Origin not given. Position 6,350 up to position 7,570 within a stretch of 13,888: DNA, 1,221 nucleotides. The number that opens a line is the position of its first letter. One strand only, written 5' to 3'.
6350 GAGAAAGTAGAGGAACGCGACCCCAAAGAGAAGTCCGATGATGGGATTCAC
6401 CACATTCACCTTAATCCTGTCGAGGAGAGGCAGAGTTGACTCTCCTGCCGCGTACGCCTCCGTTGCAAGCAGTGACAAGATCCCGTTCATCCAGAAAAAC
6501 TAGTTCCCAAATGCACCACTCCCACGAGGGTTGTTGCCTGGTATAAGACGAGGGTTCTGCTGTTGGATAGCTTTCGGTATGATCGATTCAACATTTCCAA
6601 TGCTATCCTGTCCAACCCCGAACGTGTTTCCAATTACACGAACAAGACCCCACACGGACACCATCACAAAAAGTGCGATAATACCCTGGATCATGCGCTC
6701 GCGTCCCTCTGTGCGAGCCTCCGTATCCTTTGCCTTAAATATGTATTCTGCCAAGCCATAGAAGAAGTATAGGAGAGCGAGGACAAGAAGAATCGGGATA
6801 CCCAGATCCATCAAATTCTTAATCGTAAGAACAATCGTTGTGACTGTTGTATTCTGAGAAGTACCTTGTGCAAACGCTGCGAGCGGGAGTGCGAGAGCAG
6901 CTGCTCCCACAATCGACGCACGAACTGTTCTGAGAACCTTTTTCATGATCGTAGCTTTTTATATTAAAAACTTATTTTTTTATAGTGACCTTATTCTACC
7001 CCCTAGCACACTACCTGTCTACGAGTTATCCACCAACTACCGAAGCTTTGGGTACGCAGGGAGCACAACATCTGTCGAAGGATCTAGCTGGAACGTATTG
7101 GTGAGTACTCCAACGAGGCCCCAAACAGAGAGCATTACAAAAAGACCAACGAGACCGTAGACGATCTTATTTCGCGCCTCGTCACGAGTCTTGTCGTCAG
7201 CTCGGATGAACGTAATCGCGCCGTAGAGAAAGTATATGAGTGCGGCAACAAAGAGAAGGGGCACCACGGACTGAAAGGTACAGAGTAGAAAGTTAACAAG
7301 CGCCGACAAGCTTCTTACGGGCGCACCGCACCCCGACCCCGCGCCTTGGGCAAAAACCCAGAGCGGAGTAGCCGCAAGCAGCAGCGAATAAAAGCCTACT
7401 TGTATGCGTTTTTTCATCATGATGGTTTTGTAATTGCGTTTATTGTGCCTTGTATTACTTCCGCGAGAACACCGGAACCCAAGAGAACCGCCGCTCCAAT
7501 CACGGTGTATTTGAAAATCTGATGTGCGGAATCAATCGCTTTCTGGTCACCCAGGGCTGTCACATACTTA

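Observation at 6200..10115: Seven-gene operon with a methyltransferase, an orphan membrane-anchored SBP and five tandem TrbC/VirB2-like small proteins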

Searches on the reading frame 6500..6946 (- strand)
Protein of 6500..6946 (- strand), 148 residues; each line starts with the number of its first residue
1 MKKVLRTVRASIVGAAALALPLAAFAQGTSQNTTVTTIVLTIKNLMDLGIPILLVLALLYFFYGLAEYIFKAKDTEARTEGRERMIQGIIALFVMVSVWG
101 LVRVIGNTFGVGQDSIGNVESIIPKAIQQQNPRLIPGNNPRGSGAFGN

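Call 3: search_protein_families(library=pfam, max_evalue=1, proteins=[window:6500-6946:-])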
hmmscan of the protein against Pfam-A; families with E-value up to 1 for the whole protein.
window:6500-6946:- (148 aa): 6 families
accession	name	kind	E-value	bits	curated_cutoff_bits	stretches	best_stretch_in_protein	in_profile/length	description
PF18895.5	T4SS_pilin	-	1.9e-09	37.9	26.6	1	35-105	2-71/71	Type IV secretion system pilin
PF11902.13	DUF3422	-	0.017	14.7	25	1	55-105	365-414/418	Protein of unknown function (DUF3422)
PF11700.14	ATG22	-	0.024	13.8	24.1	1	28-111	298-382/482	Vacuole effluxer Atg22 like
PF10999.13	DUF2839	-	0.041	14.7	22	1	90-110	45-65/67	Protein of unknown function (DUF2839)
PF20664.2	DUF6814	-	0.083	13.6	25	1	48-97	8-52/71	Family of unknown function (DUF6814)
PF13663.11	DUF4148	-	0.36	11.7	27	1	1-36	1-37/62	Domain of unknown function (DUF4148)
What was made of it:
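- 6500..6946 (-): Pilin-like paralogue P4 (148 aa), first gene after the internal promoter. PF18895 37.9 bits (call 3).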

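Call 26: search_protein_families(library=ncbifam, max_evalue=0.01, proteins=[window:6500-6946:-])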
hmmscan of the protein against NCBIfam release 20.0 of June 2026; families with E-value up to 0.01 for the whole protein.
window:6500-6946:- (148 aa): 1 family
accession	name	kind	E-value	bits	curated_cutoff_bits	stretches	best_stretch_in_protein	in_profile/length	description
NF045849.1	ICE_MMCAP2_0565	equivalog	1.1e-05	25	40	1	33-105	4-76/80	Mbov_0395 family pilin-like conjugal transfer protein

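Call 83: search_protein_families(library=phrogs, max_evalue=0.01, proteins=[window:6500-6946:-])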
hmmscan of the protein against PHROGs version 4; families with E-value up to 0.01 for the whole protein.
window:6500-6946:- (148 aa): 0 families

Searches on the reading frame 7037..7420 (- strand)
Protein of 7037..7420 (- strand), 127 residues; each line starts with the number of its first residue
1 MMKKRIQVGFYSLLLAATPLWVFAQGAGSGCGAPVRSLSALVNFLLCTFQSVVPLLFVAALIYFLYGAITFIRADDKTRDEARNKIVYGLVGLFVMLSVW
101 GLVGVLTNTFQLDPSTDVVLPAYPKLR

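Call 3: search_protein_families(library=pfam, max_evalue=1, proteins=[window:7037-7420:-])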
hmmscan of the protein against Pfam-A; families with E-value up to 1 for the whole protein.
window:7037-7420:- (127 aa): 5 families
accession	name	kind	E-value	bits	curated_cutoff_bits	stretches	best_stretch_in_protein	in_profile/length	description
PF18895.5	T4SS_pilin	-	2.6e-08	34.3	26.6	1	44-106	8-71/71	Type IV secretion system pilin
PF01350.22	Flavi_NS4A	-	0.097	13.1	27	1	46-98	90-142/144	Flavivirus non-structural protein NS4A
PF18920.5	DUF5671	-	0.11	12.8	28.4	1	12-96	50-130/132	Domain of unknown function (DUF5671)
PF17647.6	DUF5518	-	0.14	12.7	27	1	47-110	11-77/116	Family of unknown function (DUF5518)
PF12725.13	DUF3810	-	0.37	10.6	28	1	51-102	23-81/311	Protein of unknown function (DUF3810)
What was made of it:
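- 7037..7420 (-): Pilin-like paralogue P3 (127 aa). ATGA overlap with P2. PF18895 34.3 bits (call 3).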

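Call 26: search_protein_families(library=ncbifam, max_evalue=0.01, proteins=[window:7037-7420:-])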
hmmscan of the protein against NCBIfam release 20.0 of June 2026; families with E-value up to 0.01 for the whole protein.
window:7037-7420:- (127 aa): 3 families
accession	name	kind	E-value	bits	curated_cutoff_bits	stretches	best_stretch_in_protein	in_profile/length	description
NF045849.1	ICE_MMCAP2_0565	equivalog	3.8e-07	29.7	40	1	48-109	16-79/80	Mbov_0395 family pilin-like conjugal transfer protein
NF033218.1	anchor_AmaP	equivalog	0.0047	16.7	55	0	4-72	5-66/166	alkaline shock response membrane anchor protein AmaP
NF047370.1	toxin_TsaT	equivalog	0.0098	16.3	80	0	55-107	7-55/60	type II toxin-antitoxin system toxin TsaT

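Call 35: find_homologous_proteins(query=window:7037-7420:-, max_evalue=0.001)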
Query window:7037-7420:- (127 aa): 13 proteins with E <= 0.001 among 160 candidates.
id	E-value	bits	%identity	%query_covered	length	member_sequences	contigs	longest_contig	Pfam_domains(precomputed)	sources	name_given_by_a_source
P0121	1.3e-76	273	100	100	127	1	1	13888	PF18895.6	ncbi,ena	-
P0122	3.3e-34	136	64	78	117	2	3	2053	PF18895.6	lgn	-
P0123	1.0e-31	128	67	73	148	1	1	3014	PF18895.6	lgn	-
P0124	6.3e-27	112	45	51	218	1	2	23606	PF18895.6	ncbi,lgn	-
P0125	9.3e-24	102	56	72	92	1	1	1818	PF18895.6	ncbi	-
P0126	7.1e-15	73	46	76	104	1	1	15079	PF18895.6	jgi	jgi:hypothetical protein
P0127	1.1e-14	73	44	87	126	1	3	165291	PF18895.6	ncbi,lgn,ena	ncbi:MAG: hypothetical protein AAB477_02935 [Patescibacteria group bacterium]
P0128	5.9e-14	70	49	56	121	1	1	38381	PF18895.6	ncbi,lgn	-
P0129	3.0e-13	68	36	88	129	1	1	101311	PF18895.6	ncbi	-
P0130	1.4e-12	66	51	52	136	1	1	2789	PF18895.6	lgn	-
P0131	7.8e-12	64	46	61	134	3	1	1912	PF18895.6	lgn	-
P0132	1.6e-10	59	50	56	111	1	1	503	PF18895.6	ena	-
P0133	1.1e-8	53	34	73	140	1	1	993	-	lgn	-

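Call 45: predict_structure(alignment_id=A3)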
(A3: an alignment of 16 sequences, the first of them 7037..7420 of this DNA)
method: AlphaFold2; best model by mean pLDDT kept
length: 127 residues; sequences in the alignment: 16
mean_pLDDT: 76.1   pTM: 0.51
mean pLDDT of the five models: 76.1, 75.9, 72.6, 69.9, 69.6
residues with pLDDT >= 90: 6; 70-90: 79; 50-70: 41; < 50: 1
segments of 3 or more residues with pLDDT < 50: none
pLDDT, mean of each block of 10 residues (from residue 1): 62 71 59 71 77 83 86 87 88 90 84 62 66
secondary structure, 60 per line:
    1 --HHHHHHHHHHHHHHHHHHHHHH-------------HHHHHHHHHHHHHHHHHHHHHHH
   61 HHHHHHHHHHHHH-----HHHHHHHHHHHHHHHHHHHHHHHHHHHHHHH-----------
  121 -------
elements in order: H3-24 H38-73 H79-109
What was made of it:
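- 7037..7420 (-): AF2 model: helices 3-24, 38-73 and 79-109 (call 45).
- On T4SS_pilin (Pfam PF18895), VirB2/TrbC-related: The AF2 model has helices 3-24, 38-73 and 79-109 (call 45).
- The hairpin model is in call 45.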

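Call 48: fold_search(model_id=the predicted structure, library=pdb)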
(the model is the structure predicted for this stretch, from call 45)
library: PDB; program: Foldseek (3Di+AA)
matches with E <= 10: 157; with E <= 0.001: 0
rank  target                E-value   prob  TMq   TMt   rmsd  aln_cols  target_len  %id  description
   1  5u0p_V                1.0e+00  0.41  0.32  0.34   8.3        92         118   14  Cryo-EM structure of the transcriptional Mediator (released 2017-03-08)
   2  5n9j_Z                1.2e+00  0.72  0.46  0.49   8.4        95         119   16  Core Mediator of transcriptional regulation (released 2017-05-17)
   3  9bhe_A                1.3e+00  0.38  0.39  0.19  10.4       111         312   15  Salmonella undecaprenyl-phosphate 4-deoxy-4-formamido-L-arabinose transferase (ArnC) bound to UDP (released 2025-02-12)
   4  6cfw_C                1.8e+00  0.28  0.40  0.43   7.5       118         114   16  cryoEM structure of a respiratory membrane-bound hydrogenase (released 2018-05-23)
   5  5sva_U                2.1e+00  0.57  0.42  0.35  14.4        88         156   11  Mediator-RNA Polymerase II Pre-Initiation Complex (released 2016-09-28)
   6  3k6c_D                2.2e+00  0.44  0.40  0.54  14.4        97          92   11  Crystal structure of protein ne0167 from nitrosomonas europaea (released 2009-10-27)
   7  1ykh_A                2.7e+00  0.72  0.36  0.47   2.8        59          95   14  Structure of the mediator MED7/MED21 (Med7/Srb7) subcomplex (released 2005-02-22)
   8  8jxk_F                2.7e+00  0.25  0.37  0.33  16.6       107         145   11  Crystal Structure of Rv0047c from Mycobacterium tuberculosis (released 2024-07-03)
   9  6h2f_C                2.7e+00  0.21  0.33  0.14   7.1        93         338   13  Structure of the pre-pore AhlB of the tripartite alpha-pore forming toxin, AHL, from Aeromonas hydrophila. (released 2019-07-10)
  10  3t98_B                2.8e+00  0.66  0.42  0.60   2.9        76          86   17  Molecular Architecture of the Transport Channel of the Nuclear Pore Complex: Nup54/Nup58 (released 2011-11-02)
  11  1ow6_A                2.8e+00  0.23  0.40  0.38  15.9       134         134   13  Paxillin LD4 motif bound to the Focal Adhesion Targeting (FAT) domain of the Focal Adhesion Kinase (released 2003-10-21)
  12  4jav_A                3.2e+00  0.51  0.38  0.21   5.0        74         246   16  Structural basis of a rationally rewired protein-protein interface (HK853wt and RR468mutant V13P, L14I, I17M and N21V) (released 2013-09-04)
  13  3k6c_G                3.2e+00  0.33  0.41  0.56  12.0        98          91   10  Crystal structure of protein ne0167 from nitrosomonas europaea (released 2009-10-27)
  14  9ci3_C                3.2e+00  0.15  0.31  0.19  11.5        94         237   12  Structure of the LRRK2/14-3-3 complex (released 2025-09-03)
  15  9vub_A                3.4e+00  0.33  0.47  0.17  19.2       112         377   12  channel C complex with 3 (released 2026-03-11)
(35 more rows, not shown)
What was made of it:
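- The fold search for the hairpin found nothing significant (call 48).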

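Call 51: search_solved_structures(query=A4, max_evalue=10, show_alignments=2)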
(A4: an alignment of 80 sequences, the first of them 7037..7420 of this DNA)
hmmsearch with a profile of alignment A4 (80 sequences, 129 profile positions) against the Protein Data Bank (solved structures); distinct sequences matched with E-value up to 10: 22.
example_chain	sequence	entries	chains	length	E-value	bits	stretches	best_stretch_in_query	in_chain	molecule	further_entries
8ixk_P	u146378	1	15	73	0.0073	19.4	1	7-71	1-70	Capsid protein G8P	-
8cw4_1A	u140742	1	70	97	0.011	18.8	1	7-64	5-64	Conjugal transfer protein TraM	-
8fj5_A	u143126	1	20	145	0.065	16.3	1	89-125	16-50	Pilin_N domain-containing protein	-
3jc8_Ca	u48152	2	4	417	0.1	15.7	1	71-99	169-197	Type 4 fimbrial assembly protein PilC | PilC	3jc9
9brb_f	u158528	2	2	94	0.34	14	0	34-74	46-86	Rnasek protein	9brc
8xli_f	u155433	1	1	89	0.42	13.7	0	34-74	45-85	Ribonuclease K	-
6vq6_f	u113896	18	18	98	0.43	13.7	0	34-74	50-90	Ribonuclease K | Ribonuclease kappa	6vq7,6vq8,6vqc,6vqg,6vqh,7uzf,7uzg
6pnj_F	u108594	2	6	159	0.46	13.6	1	7-96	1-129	Photosystem I reaction center protein PsaF subunit III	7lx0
6xbw_f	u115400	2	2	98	0.46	13.6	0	34-74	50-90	Ribonuclease kappa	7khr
6jlu_Z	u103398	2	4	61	0.86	12.7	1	11-58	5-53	PsbZ | Photosystem II reaction center protein Z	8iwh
9wpm_A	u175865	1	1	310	1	12.5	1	33-86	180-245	Consensus OR5 Olfactory receptor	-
8j5k_Z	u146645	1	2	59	1.2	12.2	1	11-58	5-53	PsbZ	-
7u8o_f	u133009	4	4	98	1.3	12.1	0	34-74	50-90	Ribonuclease kappa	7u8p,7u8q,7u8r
9b8o_f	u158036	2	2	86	1.5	11.9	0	33-70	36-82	Rnasek protein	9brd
6wlw_T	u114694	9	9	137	1.5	11.9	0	33-74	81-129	Ribonuclease kappa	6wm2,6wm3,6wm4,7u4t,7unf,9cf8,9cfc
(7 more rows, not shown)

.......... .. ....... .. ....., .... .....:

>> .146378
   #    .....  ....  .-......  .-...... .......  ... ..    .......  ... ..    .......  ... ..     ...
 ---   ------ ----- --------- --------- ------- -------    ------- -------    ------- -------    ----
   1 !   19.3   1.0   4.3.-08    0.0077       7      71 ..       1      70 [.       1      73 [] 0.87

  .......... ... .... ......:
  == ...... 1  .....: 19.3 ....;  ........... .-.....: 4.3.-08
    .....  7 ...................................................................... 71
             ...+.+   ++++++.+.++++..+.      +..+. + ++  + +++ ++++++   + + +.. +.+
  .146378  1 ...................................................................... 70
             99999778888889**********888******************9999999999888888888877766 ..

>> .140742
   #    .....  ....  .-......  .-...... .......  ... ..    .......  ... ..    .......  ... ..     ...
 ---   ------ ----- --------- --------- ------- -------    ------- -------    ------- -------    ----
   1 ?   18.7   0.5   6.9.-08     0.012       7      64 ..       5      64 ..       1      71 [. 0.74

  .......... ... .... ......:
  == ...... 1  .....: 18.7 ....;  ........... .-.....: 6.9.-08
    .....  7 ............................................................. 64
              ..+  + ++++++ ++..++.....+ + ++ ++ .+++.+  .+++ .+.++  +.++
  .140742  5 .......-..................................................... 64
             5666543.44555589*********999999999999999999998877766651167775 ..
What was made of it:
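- The best solved-structure sequence hit after a phage coat protein (8ixk, E 0.0073) is pKM101 TraM at E 0.011, and it rests mainly on the signal peptide (call 51).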

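Call 52: search_protein_families(library=pfam, alignment_id=A4, max_evalue=0.01)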
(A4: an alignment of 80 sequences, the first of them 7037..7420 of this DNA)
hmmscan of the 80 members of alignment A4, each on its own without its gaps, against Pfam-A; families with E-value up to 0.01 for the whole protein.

A. member 1, window:7037-7420:- (127 aa): 1 family
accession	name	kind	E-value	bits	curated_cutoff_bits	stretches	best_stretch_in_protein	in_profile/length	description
PF18895.5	T4SS_pilin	-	2.6e-08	34.3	26.6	1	44-106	8-71/71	Type IV secretion system pilin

B. families by the number of members that match (of 80 scanned): 35 families (the first 25 are shown)
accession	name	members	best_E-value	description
PF18895.5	T4SS_pilin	78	2.8e-14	Type IV secretion system pilin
PF04956.18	TrbC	21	5.1e-09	TrbC/VIRB2 pilin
PF06570.16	DUF1129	4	0.00021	Protein of unknown function (DUF1129)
PF01554.23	MatE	4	0.00034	MatE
PF04290.18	DctQ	3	0.0056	Tripartite ATP-independent periplasmic transporters, DctQ component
PF09990.14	DUF2231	2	2.6e-05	Predicted membrane protein (DUF2231)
PF12725.13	DUF3810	2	0.00057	Protein of unknown function (DUF3810)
PF19607.4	DUF6112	2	0.00085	Family of unknown function (DUF6112)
PF11188.13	DUF2975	2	0.0032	Protein of unknown function (DUF2975)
PF13520.12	AA_permease_2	1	9.2e-05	Amino acid permease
PF12822.12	ECF_trnsprt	1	0.00012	ECF transporter, substrate-specific component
PF18920.5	DUF5671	1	0.00055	Domain of unknown function (DUF5671)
PF03631.20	Virul_fac_BrkB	1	0.00063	Virulence factor BrkB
PF02322.20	Cyt_bd_oxida_II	1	0.00071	Cytochrome bd terminal oxidase subunit II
PF04608.18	PgpA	1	0.00085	Phosphatidylglycerophosphatase A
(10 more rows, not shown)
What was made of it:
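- On T4SS_pilin (Pfam PF18895), VirB2/TrbC-related: 78 of 80 orthologues from related loci match (call 52).
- On TrbC/VirB2 pilin (Pfam PF04956): 21 of 80 relatives match at E<=0.01, the best at 5e-9 (call 52).
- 78 of 80 array members from relatives match PF18895 and 21 of 80 match TrbC (call 52). Occasional weak matches to small transporter subunits occur, such as DctQ in 3 of 80 members (call 52).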

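Call 83: search_protein_families(library=phrogs, max_evalue=0.01, proteins=[window:7037-7420:-])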
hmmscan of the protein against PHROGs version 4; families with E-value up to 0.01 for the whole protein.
window:7037-7420:- (127 aa): 0 families
